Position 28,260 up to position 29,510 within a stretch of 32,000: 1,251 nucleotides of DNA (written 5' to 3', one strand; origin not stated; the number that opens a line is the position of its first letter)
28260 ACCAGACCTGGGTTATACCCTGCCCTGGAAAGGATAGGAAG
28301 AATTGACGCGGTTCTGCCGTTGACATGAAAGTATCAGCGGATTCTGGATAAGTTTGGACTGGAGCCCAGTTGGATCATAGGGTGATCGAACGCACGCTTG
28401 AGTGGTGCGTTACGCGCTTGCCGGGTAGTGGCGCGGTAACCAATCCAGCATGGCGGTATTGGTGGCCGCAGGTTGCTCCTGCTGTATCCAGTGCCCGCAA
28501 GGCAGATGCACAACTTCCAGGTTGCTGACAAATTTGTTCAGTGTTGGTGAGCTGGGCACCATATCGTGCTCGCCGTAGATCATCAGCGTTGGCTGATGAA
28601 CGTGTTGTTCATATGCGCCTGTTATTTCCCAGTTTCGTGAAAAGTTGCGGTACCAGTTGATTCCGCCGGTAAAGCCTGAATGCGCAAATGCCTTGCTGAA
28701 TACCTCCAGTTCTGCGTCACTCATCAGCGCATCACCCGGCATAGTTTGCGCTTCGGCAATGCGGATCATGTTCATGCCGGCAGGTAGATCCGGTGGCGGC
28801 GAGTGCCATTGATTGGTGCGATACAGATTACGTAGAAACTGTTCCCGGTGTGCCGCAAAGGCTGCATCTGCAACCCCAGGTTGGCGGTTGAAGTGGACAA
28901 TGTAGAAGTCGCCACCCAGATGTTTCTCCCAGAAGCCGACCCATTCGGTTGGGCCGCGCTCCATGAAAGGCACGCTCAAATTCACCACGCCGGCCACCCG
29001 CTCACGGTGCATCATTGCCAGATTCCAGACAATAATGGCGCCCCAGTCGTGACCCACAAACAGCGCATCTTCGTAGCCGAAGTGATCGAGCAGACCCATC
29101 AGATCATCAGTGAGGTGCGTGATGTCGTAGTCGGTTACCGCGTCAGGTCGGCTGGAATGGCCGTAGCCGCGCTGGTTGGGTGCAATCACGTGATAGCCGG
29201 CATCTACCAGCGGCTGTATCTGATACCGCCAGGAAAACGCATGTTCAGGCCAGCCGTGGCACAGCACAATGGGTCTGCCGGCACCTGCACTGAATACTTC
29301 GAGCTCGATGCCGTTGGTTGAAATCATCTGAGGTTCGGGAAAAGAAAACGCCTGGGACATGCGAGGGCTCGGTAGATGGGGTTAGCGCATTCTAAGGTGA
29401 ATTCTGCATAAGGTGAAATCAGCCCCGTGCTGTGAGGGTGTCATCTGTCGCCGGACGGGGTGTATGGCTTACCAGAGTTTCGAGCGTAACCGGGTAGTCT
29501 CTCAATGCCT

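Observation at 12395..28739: Whole I-F CRISPR-Cas cassette inserted between ~335-bp direct repeats of a host gene junction, with no integrase or transposase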

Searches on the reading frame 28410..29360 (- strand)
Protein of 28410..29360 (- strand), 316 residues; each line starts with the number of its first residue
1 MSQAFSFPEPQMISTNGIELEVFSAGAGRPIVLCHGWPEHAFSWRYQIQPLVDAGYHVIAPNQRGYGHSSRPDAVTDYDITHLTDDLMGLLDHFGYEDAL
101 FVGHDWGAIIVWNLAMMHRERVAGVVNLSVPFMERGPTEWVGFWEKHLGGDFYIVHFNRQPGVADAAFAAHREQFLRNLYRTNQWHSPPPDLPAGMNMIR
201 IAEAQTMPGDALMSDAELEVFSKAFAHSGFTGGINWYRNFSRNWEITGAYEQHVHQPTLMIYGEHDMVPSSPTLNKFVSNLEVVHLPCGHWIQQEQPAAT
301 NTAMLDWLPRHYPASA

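Call 8: search_protein_families(library=pfam, proteins=[window:28410-29360:-])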
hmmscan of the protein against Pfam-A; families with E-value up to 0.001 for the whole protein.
window:28410-29360:- (316 aa): 4 families
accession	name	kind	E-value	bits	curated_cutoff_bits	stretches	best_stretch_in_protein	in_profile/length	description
PF00561.26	Abhydrolase_1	-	1.8e-30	106.8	25.8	1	30-295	2-243/245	alpha/beta hydrolase fold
PF12697.13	Abhydrolase_6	-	1.7e-19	71.8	26.3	1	31-301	1-215/217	Alpha/beta hydrolase family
PF12146.15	Hydrolase_4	-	4.1e-14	52.9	27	1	31-197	7-175/239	Serine aminopeptidase, S33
PF03096.20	Ndr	-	1e-06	28.1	23.3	1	56-141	59-143/283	Ndr family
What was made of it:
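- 28410..29360 (-): intact alpha/beta (epoxide-hydrolase-like) hydrolase, 316 aa, right host flank. Pfam PF00561 (call 8).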

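Call 9: find_related_loci(query=window:28410-29360:-, collection=genome_contigs, flank=10000)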
Query window:28410-29360:- (316 aa) in genome_contigs; peptide patterns used: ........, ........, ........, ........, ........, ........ (x = any residue, [..] = any of these).
600 stretches matched a pattern (row limit reached: there are more); 581 encode a relative of the query (tblastn E <= 1e-3); the best 80 are kept; 80 distinct loci.
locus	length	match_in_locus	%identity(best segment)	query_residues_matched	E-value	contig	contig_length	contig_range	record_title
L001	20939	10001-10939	74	1-314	5e-163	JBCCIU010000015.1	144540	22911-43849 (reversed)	MAG: Pseudomonadota bacterium isolate P01_B01_bin.98 k141_122884_length_144540_cov_56.0197, whole genome shotgun sequenc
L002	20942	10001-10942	74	6-315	5e-162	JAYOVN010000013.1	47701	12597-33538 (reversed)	MAG: Gammaproteobacteria bacterium isolate 139564_S165_metabat_bins_2.tsv.170_sub NODE_627_length_47701_cov_13.484322, w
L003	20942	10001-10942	74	5-314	5e-161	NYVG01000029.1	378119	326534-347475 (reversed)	MAG: Gammaproteobacteria bacterium isolate CPC316 31823, whole genome shotgun sequence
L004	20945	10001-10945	73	4-314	1e-160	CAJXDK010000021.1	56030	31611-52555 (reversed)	MAG TPA_asm: uncultured Gammaproteobacteria bacterium isolate ERR599077_bin.85_MetaBAT_v2.12.1_MAG genome assembly, cont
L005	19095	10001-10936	73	5-312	1e-159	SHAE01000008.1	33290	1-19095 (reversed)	MAG: OM182 bacterium isolate MED-G155 OM182-MED-G155-C8, whole genome shotgun sequence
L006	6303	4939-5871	71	3-314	1e-159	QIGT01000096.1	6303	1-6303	MAG: Gammaproteobacteria bacterium isolate SZUA-142 Ga0063293_10017425, whole genome shotgun sequence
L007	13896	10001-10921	74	6-308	1e-158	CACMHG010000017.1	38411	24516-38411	MAG: K189A clade bacterium isolate AG-918-L22 genome assembly, contig: AG-918-L22_NODE_17, whole genome shotgun sequence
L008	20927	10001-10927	73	6-314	8e-158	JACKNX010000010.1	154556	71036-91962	MAG: Pseudomonadales bacterium isolate HK-STAS-PROT-155 HK-STAS-PROT-155_10, whole genome shotgun sequence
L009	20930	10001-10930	74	5-314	5e-156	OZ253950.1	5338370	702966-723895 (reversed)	MAG: Pseudomonadales bacterium isolate 53a0dcf1-8224-49ee-86b3-fa6dfe783702 genome assembly, chromosome: 1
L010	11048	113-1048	70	7-314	1e-152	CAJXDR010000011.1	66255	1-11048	MAG TPA_asm: uncultured Gammaproteobacteria bacterium isolate ERR599043_bin.22_MetaBAT_v2.12.1_MAG genome assembly, cont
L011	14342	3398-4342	68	1-314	7e-150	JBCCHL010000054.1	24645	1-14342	MAG: Pseudomonadota bacterium isolate P01_B01_bin.66 k141_1646391_length_24645_cov_10.0000, whole genome shotgun sequenc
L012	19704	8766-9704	66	2-314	3e-148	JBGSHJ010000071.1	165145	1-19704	MAG: Pseudomonadales bacterium isolate JTS-AC101 k141_4542933, whole genome shotgun sequence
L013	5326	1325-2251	70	6-314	3e-147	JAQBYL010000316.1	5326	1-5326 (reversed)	MAG: Proteobacteria bacterium isolate casp150-mb.316 NODE_37141_length_5326_cov_0.065238, whole genome shotgun sequence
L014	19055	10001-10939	66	5-311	1e-143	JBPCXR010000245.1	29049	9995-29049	MAG: Pseudomonadales bacterium isolate MAG_seacave_11 S1Ck127_3076478, whole genome shotgun sequence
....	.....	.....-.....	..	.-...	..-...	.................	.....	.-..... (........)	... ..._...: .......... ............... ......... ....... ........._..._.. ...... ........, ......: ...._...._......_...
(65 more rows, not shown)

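Call 11: find_encoding_contigs(protein=window:28410-29360:-, flank=10000, max_places=10)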
Protein window:28410-29360:- (316 aa): no gene with exactly this product is on record in the collection.

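Call 12: find_homologous_proteins(query=window:28410-29360:-, max_evalue=1e-100)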
Query window:28410-29360:- (316 aa): 4024 proteins with E <= 1e-100 among 8000 candidates; the best 120 are listed.
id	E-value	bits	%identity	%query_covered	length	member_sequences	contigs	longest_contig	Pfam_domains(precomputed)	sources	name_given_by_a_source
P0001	2.2e-197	673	88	100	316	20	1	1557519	PF12697.14,PF03096.21,PF00561.27,PF12146.16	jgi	jgi:epoxide hydrolase A/B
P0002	2.1e-174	597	78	98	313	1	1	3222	PF12697.14,PF03096.21,PF00561.27,PF12146.16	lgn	-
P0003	4.9e-173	593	78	98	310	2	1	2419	PF12697.14,PF03096.21,PF00561.27,PF12146.16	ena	-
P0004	5.1e-173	593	78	99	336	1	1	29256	PF12697.14,PF00561.27,PF12146.16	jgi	jgi:epoxide hydrolase A/B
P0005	7.5e-172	589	77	98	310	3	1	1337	PF12697.14,PF00561.27,PF12146.16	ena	-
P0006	2.4e-171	587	79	98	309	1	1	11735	PF12697.14,PF03096.21,PF00561.27,PF12146.16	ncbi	-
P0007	2.0e-170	584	77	98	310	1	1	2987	PF12697.14,PF00561.27,PF12146.16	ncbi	-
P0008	2.5e-170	584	78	98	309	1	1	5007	PF12697.14,PF00561.27,PF12146.16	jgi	jgi:pimeloyl-ACP methyl ester carboxylesterase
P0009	2.8e-170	584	77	98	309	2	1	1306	PF12697.14,PF00561.27,PF12146.16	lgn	-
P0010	6.9e-170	583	78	98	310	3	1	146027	PF12697.14,PF00561.27,PF12146.16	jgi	-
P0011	3.9e-169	580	77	98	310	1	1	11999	PF12697.14,PF00561.27,PF12146.16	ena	-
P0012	4.7e-169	580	76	98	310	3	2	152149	PF12697.14,PF00561.27,PF12146.16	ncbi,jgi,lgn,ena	-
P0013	1.1e-168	579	76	98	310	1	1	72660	PF12697.14,PF00561.27,PF12146.16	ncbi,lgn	-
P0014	1.4e-168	578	77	97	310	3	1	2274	PF12697.14,PF03096.21,PF00561.27,PF12146.16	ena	-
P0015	3.6e-168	577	76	99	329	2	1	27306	PF12697.14,PF03096.21,PF00561.27,PF12146.16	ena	-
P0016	4.2e-167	573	75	99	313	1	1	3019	PF12697.14,PF03096.21,PF00561.27,PF12146.16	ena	-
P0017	8.3e-167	572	76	98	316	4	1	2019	PF12697.14,PF00561.27,PF12146.16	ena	-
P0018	1.2e-166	572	76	98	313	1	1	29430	PF12697.14,PF00561.27,PF12146.16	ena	-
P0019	2.4e-166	571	75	98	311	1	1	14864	PF12697.14,PF00561.27,PF12146.16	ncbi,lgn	-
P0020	4.6e-166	570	76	98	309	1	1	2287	PF12697.14,PF00561.27,PF12146.16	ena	-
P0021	5.2e-166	570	76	98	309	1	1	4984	PF12697.14,PF00561.27,PF12146.16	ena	-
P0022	5.5e-166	570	76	98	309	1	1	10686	PF12697.14,PF00561.27,PF12146.16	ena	-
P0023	3.0e-165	567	75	98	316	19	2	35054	PF12697.14,PF00561.27,PF12146.16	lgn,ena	-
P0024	1.9e-164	565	76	98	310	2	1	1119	PF12697.14,PF00561.27,PF12146.16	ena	-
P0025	3.6e-164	564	76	97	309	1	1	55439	PF12697.14,PF03096.21,PF00561.27,PF12146.16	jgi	jgi:pimeloyl-ACP methyl ester carboxylesterase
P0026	8.5e-164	563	74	98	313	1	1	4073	PF12697.14,PF00561.27,PF12146.16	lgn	-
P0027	1.1e-163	562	77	97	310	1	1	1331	PF12697.14,PF03096.21,PF00561.27,PF12146.16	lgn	-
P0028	1.4e-163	562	73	98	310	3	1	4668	PF12697.14,PF03096.21,PF00561.27,PF12146.16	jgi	jgi:pimeloyl-ACP methyl ester carboxylesterase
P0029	3.3e-163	561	73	98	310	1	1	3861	PF12697.14,PF03096.21,PF00561.27,PF12146.16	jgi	-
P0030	1.2e-162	559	74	99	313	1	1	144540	PF12697.14,PF03096.21,PF00561.27,PF12146.16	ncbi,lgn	ncbi:MAG: alpha/beta hydrolase [Pseudomonadota bacterium]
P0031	1.8e-162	558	74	98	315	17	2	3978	PF12697.14,PF03096.21,PF00561.27,PF12146.16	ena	-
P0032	4.2e-162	557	74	98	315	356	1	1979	PF12697.14,PF00561.27,PF12146.16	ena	-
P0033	8.1e-162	556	74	98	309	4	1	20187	PF12697.14,PF03096.21,PF00561.27,PF12146.16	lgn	-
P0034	1.2e-161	556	75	97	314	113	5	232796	PF12697.14,PF00561.27,PF12146.16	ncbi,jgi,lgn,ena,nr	ncbi:MAG: alpha/beta hydrolase [Gammaproteobacteria bacterium]|jgi:pimeloyl-ACP methyl ester carboxy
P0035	1.4e-161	555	74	98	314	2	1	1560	PF12697.14,PF00561.27,PF12146.16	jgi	jgi:pimeloyl-ACP methyl ester carboxylesterase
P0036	1.9e-161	555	74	98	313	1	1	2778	PF12697.14,PF00561.27,PF12146.16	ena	-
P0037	3.2e-161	554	74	98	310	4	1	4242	PF12697.14,PF00561.27,PF12146.16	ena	-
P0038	5.7e-161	553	73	98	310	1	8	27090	PF12697.14,PF03096.21,PF00561.27,PF12146.16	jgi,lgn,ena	-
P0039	1.9e-160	552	73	98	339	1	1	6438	PF12697.14,PF00561.27,PF12146.16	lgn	-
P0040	5.1e-160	550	73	98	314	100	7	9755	PF12697.14,PF00561.27,PF12146.16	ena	-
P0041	6.2e-160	550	73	98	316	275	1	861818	PF12697.14,PF00561.27,PF12146.16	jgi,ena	jgi:pimeloyl-ACP methyl ester carboxylesterase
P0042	6.6e-160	550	77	94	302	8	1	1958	PF12697.14,PF00561.27,PF12146.16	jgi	-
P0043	7.8e-160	550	72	98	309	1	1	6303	PF12697.14,PF00561.27,PF12146.16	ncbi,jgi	-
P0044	2.9e-159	548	73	98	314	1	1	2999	PF12697.14,PF00561.27,PF12146.16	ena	-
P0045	3.1e-159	548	72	99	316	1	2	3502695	PF12697.14,PF03096.21,PF00561.27,PF12146.16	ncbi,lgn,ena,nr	ncbi:MAG: alpha/beta fold hydrolase [Pseudomonadales bacterium]|nr:alpha/beta fold hydrolase [Pseudo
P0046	3.3e-159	548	73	98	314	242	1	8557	PF12697.14,PF00561.27,PF12146.16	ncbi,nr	ncbi:MAG: alpha/beta hydrolase [Pseudomonadota bacterium]|nr:alpha/beta hydrolase [Pseudomonadota ba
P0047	4.3e-159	547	73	98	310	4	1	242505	PF12697.14,PF00561.27,PF12146.16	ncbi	ncbi:MAG: alpha/beta hydrolase [Pseudomonadales bacterium]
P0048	5.7e-159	547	73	98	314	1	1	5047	PF12697.14,PF00561.27,PF12146.16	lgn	-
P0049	9.7e-159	546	73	98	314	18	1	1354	PF12697.14,PF00561.27,PF12146.16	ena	-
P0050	1.7e-158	545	75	98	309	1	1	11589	PF12697.14,PF00561.27,PF12146.16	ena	-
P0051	2.5e-158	545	71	98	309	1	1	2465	PF12697.14,PF00561.27,PF12146.16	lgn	-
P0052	3.4e-158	544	73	98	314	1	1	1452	PF12697.14,PF00561.27,PF12146.16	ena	-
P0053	3.5e-158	544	71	98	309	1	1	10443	PF12697.14,PF00561.27,PF12146.16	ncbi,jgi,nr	ncbi:MAG: alpha/beta hydrolase [Gammaproteobacteria bacterium]|nr:alpha/beta hydrolase [Gammaproteob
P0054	7.2e-158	543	71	98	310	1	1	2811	PF12697.14,PF00561.27,PF12146.16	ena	-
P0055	7.2e-158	543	71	98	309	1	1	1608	PF12697.14,PF03096.21,PF00561.27,PF12146.16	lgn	-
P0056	9.6e-158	543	73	98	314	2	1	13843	PF12697.14,PF00561.27,PF12146.16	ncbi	ncbi:MAG: alpha/beta hydrolase [Pseudomonadota bacterium]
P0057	1.1e-157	542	73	99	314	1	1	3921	PF12697.14,PF03096.21,PF00561.27,PF12146.16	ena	-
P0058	4.1e-157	541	73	98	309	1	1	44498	PF12697.14,PF00561.27,PF12146.16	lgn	-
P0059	1.0e-156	539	72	97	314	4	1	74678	PF12697.14,PF00561.27,PF12146.16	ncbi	-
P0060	1.6e-156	539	73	98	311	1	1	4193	PF12697.14,PF00561.27,PF12146.16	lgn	-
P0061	1.8e-156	539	73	98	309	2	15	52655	PF12697.14,PF00561.27,PF12146.16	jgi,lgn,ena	jgi:pimeloyl-ACP methyl ester carboxylesterase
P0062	1.8e-156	539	71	98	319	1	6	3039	PF12697.14,PF00561.27,PF12146.16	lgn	-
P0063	3.0e-156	538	72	98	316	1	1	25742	PF12697.14,PF03096.21,PF00561.27,PF12146.16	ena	-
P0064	4.4e-156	537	74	98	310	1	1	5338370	PF12697.14,PF03096.21,PF00561.27,PF12146.16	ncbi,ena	-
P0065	7.7e-156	536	71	98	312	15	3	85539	PF12697.14,PF03096.21,PF00561.27,PF12146.16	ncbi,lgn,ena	-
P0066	9.3e-156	536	72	98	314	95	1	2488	PF12697.14,PF00561.27,PF12146.16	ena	-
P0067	2.8e-155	535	71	98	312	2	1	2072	PF12697.14,PF03096.21,PF00561.27,PF12146.16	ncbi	-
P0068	3.0e-155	534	70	98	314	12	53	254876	PF12697.14,PF03096.21,PF00561.27,PF12146.16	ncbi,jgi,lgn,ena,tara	tara:strand:+ start:4053 stop:4997 length:945 start_codon:yes stop_codon:yes gene_type:complete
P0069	8.2e-155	533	71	97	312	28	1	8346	PF12697.14,PF03096.21,PF00561.27,PF12146.16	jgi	-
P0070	1.4e-154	532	71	98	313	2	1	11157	PF12697.14,PF03096.21,PF00561.27,PF12146.16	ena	-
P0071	1.5e-154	532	71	98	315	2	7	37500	PF12697.14,PF00561.27,PF12146.16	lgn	-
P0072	2.1e-154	532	71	98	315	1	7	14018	PF12697.14,PF00561.27,PF12146.16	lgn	-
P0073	2.3e-154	532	72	97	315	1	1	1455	PF12697.14,PF00561.27,PF12146.16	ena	-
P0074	3.1e-154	531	70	98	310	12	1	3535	PF12697.14,PF03096.21,PF00561.27,PF12146.16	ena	-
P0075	3.8e-154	531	71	99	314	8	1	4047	PF12697.14,PF00561.27,PF12146.16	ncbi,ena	-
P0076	3.8e-154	531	71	99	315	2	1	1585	PF12697.14,PF00561.27,PF12146.16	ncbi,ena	-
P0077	3.8e-154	531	70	98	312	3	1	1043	PF12697.14,PF03096.21,PF00561.27,PF12146.16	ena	-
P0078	4.0e-154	531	70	98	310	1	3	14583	PF12697.14,PF03096.21,PF00561.27,PF12146.16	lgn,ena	-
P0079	5.8e-154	530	71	98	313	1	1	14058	PF12697.14,PF00561.27,PF12146.16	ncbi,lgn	-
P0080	6.1e-154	530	72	97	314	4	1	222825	PF12697.14,PF00561.27,PF12146.16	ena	-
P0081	7.8e-154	530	70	98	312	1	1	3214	PF12697.14,PF00561.27,PF12146.16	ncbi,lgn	ncbi:MAG: alpha/beta hydrolase [Pseudomonadota bacterium]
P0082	9.7e-154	530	71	98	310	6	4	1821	PF12697.14,PF00561.27,PF12146.16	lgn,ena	-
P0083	1.3e-153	529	72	97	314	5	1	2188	PF12697.14,PF00561.27,PF12146.16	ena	-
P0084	1.4e-153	529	71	100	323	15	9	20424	PF12697.14,PF00561.27,PF12146.16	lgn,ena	-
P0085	2.1e-153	528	71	98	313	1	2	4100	PF12697.14,PF03096.21,PF00561.27,PF12146.16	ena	-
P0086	2.8e-153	528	70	99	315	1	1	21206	PF12697.14,PF00561.27,PF12146.16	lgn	-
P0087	4.3e-153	527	70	97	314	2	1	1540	PF12697.14,PF00561.27,PF12146.16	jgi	jgi:pimeloyl-ACP methyl ester carboxylesterase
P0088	6.2e-153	527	70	97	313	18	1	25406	PF12697.14,PF03096.21,PF00561.27,PF12146.16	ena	-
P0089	7.5e-153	527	71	97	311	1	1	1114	PF12697.14,PF00561.27,PF12146.16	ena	-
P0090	8.9e-153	526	74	96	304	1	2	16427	PF12697.14,PF00561.27,PF12146.16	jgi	jgi:pimeloyl-ACP methyl ester carboxylesterase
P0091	9.0e-153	526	70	98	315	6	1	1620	PF12697.14,PF03096.21,PF00561.27,PF12146.16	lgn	-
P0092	1.0e-152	526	71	98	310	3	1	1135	PF12697.14,PF00561.27,PF12146.16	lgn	-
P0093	1.6e-152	526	69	98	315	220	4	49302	PF12697.14,PF00561.27,PF12146.16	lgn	-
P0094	3.1e-152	525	69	98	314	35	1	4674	PF12697.14,PF00561.27,PF12146.16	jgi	-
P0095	4.5e-152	524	71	98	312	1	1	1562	PF12697.14,PF03096.21,PF00561.27,PF12146.16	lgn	-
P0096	6.1e-152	524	70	98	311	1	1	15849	PF12697.14,PF00561.27,PF12146.16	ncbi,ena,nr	ncbi:MAG: alpha/beta hydrolase [Proteobacteria bacterium]|nr:alpha/beta hydrolase [Pseudomonadota ba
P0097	7.9e-152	523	72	97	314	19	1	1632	PF12697.14,PF00561.27,PF12146.16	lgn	-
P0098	1.2e-151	523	70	98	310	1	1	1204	PF12697.14,PF00561.27,PF12146.16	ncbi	-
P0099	1.2e-151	523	71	98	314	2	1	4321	PF12697.14,PF00561.27,PF12146.16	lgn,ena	-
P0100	1.3e-151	523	70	98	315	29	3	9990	PF12697.14,PF00561.27,PF12146.16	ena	-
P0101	1.9e-151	522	70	99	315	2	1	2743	PF12697.14,PF00561.27,PF12146.16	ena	-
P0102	1.9e-151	522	70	98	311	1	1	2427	PF12697.14,PF00561.27,PF12146.16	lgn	-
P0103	2.0e-151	522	70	98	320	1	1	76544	PF12697.14,PF00561.27,PF12146.16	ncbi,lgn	-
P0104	2.0e-151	522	71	98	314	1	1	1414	PF12697.14,PF03096.21,PF00561.27,PF12146.16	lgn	-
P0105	2.2e-151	522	70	97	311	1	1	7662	PF12697.14,PF00561.27,PF12146.16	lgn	-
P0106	2.5e-151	522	71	98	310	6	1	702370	PF12697.14,PF03096.21,PF00561.27,PF12146.16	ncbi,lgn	-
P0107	2.6e-151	522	69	98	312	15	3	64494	PF12697.14,PF00561.27,PF12146.16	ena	-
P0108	2.6e-151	522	69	99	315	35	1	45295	PF12697.14,PF03096.21,PF00561.27,PF12146.16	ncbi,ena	-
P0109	3.3e-151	521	70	97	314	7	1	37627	PF12697.14,PF03096.21,PF00561.27,PF12146.16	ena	-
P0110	3.6e-151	521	69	98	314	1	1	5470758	PF12697.14,PF00561.27,PF12146.16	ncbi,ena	-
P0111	4.8e-151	521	68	99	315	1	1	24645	PF12697.14,PF00561.27,PF12146.16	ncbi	ncbi:MAG: alpha/beta hydrolase [Pseudomonadota bacterium]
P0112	6.3e-151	520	70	97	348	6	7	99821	PF12697.14,PF00561.27,PF12146.16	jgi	jgi:pimeloyl-ACP methyl ester carboxylesterase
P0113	6.5e-151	520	71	98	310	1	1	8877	PF12697.14,PF00561.27,PF12146.16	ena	-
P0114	1.1e-150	519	70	98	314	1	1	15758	PF12697.14,PF00561.27,PF12146.16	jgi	-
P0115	1.2e-150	519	68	98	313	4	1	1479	PF12697.14,PF00561.27,PF12146.16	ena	-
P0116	1.4e-150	519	70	97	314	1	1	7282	PF12697.14,PF00561.27,PF12146.16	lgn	-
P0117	1.5e-150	519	70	97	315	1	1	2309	PF12697.14,PF00561.27,PF12146.16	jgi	jgi:pimeloyl-ACP methyl ester carboxylesterase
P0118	2.1e-150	519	70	97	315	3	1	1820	PF12697.14,PF00561.27,PF12146.16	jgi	jgi:pimeloyl-ACP methyl ester carboxylesterase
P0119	2.7e-150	518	70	98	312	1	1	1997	PF12697.14,PF00561.27,PF12146.16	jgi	jgi:pimeloyl-ACP methyl ester carboxylesterase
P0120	2.8e-150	518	69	98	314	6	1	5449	PF12697.14,PF00561.27,PF12146.16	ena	-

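Call 13: find_encoding_contigs(protein=P0001, flank=10000, max_places=10)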
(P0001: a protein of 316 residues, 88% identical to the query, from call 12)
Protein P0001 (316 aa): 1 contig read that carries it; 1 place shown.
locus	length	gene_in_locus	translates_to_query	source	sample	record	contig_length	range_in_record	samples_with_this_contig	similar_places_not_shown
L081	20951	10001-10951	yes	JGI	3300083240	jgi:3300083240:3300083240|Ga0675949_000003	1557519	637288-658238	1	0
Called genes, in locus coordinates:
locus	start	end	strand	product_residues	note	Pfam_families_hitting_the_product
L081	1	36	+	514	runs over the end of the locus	PF16927:HisKA_7TM, PF08448:PAS_4 (faint), PF00990:GGDEF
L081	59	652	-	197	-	PF01569:PAP2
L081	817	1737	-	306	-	PF14238:DUF4340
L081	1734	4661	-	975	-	PF12679:ABC2_membrane_2, PF12698:ABC2_membrane_3, PF23357:DUF7088, PF14258:DUF4350 (faint), PF09822:ABC_transp_aux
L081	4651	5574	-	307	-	PF02463:SMC_N (faint), PF00005:ABC_tran, PF13175:AAA_15 (faint), PF13304:AAA_21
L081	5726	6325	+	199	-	PF12697:Abhydrolase_6 (weak)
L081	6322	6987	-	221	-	PF07298:NnrU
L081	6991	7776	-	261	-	PF00561:Abhydrolase_1, PF00975:Thioesterase, PF12146:Hydrolase_4, PF12695:Abhydrolase_5 (faint), PF20408:Abhydrolase_11 (faint), PF08386:Abhydrolase_4 (faint), PF12697:Abhydrolase_6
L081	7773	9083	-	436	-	PF01053:Cys_Met_Meta_PP, PF01041:DegT_DnrJ_EryC1 (faint)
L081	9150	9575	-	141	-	PF05154:TM2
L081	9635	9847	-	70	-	-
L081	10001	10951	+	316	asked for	PF00561:Abhydrolase_1, PF12146:Hydrolase_4, PF12697:Abhydrolase_6, PF03096:Ndr (weak)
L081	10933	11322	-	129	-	PF01124:MAPEG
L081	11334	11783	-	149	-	PF03061:4HBT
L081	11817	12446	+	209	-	PF00293:NUDIX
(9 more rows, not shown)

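Call 14: list_cluster_members(proteins=[P0001])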
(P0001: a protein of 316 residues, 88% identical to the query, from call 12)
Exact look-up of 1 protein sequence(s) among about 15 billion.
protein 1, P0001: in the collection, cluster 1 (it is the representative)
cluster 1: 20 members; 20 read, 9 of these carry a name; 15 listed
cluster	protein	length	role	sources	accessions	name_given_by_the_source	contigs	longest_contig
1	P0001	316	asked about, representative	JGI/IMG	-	epoxide hydrolase A/B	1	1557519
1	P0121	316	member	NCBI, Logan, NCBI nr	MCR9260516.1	MAG: alpha/beta hydrolase [Pseudomonadaceae bacterium] | alpha/beta hydrolase [Pseudomonadaceae bacterium]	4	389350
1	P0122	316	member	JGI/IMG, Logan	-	pimeloyl-ACP methyl ester carboxylesterase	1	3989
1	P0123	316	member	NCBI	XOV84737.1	MAG: alpha/beta fold hydrolase [bacterium]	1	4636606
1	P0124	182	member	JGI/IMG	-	pimeloyl-ACP methyl ester carboxylesterase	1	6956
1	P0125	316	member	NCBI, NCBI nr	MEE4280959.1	MAG: alpha/beta hydrolase [Pseudomonadales bacterium] | alpha/beta hydrolase [Pseudomonadales bacterium]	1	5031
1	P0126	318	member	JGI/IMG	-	pimeloyl-ACP methyl ester carboxylesterase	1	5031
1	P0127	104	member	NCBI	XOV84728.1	MAG: alpha/beta fold hydrolase [bacterium]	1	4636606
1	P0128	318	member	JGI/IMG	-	pimeloyl-ACP methyl ester carboxylesterase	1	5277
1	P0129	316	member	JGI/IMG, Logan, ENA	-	-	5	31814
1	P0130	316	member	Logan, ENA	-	-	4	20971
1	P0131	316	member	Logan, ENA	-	-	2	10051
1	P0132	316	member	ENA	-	-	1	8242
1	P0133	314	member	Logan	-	-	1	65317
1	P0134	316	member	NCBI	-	-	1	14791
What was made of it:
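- NCBI annotation shows both the fragment and the full gene eight genes apart (call 14).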
